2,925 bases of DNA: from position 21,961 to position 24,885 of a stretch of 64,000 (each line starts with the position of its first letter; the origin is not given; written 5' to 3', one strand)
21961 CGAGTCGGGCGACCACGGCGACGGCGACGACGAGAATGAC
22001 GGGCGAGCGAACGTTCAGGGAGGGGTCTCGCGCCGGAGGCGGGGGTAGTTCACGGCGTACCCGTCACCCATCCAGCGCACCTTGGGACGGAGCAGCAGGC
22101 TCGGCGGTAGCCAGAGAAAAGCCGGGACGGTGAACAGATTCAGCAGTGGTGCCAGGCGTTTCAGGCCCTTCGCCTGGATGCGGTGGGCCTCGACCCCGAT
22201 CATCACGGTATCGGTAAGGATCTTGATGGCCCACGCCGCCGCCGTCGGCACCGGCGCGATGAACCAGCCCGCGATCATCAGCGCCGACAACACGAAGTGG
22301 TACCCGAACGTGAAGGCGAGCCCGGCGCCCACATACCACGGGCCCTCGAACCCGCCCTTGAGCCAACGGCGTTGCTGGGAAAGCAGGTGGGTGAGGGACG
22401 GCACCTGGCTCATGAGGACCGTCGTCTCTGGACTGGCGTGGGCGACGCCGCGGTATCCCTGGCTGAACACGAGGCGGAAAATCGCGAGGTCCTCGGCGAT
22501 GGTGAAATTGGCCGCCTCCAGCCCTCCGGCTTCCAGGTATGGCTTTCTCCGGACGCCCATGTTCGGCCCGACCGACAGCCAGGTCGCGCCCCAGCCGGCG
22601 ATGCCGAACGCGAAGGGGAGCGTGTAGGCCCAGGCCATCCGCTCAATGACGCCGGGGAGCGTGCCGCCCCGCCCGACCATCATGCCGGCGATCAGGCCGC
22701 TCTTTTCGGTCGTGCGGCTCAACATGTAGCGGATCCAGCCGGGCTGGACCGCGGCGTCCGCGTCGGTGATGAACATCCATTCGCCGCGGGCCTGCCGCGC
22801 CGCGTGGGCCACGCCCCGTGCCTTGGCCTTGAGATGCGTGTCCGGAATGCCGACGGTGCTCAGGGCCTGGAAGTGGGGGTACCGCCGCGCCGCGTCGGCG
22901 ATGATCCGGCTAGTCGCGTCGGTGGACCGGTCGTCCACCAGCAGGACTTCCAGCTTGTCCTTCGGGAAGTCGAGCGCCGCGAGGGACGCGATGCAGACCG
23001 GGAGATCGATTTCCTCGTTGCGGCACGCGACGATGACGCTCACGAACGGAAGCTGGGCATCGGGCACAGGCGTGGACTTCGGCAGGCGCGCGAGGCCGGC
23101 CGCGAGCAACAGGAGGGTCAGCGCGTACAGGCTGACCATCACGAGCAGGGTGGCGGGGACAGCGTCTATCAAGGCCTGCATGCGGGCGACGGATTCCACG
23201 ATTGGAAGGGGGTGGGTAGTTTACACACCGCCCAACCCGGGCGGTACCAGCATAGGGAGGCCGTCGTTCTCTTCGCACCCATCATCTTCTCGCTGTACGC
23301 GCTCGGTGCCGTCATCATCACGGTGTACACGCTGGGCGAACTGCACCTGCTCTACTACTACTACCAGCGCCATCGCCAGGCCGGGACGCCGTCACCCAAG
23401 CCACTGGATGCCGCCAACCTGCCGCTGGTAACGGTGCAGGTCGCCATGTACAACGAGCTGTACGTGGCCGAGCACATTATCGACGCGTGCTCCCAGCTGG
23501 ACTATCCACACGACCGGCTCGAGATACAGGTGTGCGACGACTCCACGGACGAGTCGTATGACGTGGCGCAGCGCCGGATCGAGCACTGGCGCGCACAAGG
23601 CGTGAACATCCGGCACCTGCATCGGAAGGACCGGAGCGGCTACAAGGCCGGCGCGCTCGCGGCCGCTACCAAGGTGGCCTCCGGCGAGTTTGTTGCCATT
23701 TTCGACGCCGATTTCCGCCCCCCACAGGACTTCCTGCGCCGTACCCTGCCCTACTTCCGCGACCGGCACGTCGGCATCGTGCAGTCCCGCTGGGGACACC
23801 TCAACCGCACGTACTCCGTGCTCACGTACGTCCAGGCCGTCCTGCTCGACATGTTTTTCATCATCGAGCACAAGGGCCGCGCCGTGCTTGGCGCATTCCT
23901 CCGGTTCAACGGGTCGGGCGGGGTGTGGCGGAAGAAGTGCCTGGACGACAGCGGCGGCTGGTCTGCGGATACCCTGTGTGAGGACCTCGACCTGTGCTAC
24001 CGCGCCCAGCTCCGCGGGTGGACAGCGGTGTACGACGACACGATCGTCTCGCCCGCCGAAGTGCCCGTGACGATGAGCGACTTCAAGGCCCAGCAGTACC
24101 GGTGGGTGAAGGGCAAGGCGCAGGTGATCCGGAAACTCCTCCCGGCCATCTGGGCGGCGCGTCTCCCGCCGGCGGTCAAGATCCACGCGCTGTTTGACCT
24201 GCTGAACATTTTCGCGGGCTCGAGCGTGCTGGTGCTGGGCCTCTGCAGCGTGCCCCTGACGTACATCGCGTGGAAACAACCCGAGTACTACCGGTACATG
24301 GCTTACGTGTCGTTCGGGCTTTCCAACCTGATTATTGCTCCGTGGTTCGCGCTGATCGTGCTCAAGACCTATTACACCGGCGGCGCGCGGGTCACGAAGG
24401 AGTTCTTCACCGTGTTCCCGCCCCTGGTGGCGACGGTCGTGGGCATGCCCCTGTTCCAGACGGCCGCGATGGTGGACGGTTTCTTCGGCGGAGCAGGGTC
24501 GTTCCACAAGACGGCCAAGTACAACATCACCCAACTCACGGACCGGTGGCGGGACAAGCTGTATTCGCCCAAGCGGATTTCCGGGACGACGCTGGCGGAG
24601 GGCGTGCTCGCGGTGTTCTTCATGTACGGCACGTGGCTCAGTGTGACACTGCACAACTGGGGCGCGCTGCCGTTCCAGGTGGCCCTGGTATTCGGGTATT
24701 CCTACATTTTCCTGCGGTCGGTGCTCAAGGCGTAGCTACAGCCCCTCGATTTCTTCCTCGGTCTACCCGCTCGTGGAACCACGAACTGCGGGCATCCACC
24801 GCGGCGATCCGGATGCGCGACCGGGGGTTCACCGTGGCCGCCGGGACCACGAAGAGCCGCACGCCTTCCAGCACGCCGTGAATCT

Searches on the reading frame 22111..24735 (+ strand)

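Call 88: search_protein_families(library=pfam, proteins=[window:22111-24735:+], max_evalue=0.00001)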
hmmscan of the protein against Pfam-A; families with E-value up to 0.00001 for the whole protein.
window:22111-24735:+ (874 aa): 4 families
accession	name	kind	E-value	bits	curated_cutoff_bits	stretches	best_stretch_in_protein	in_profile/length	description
PF13632.12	Glyco_trans_2_3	-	6.4e-19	69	27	1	528-705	2-183/198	Glycosyl transferase family group 2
PF13641.12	Glyco_tranf_2_3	-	9e-17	62.3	27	1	440-667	3-229/230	Glycosyltransferase like family 2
PF00535.33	Glycos_transf_2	-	5.4e-15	56.2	23.3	1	442-564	2-119/168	Glycosyl transferase family 2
PF13506.12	Glyco_transf_21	-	1.3e-09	38.3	21.7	1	510-666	16-173/174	Glycosyl transferase family 21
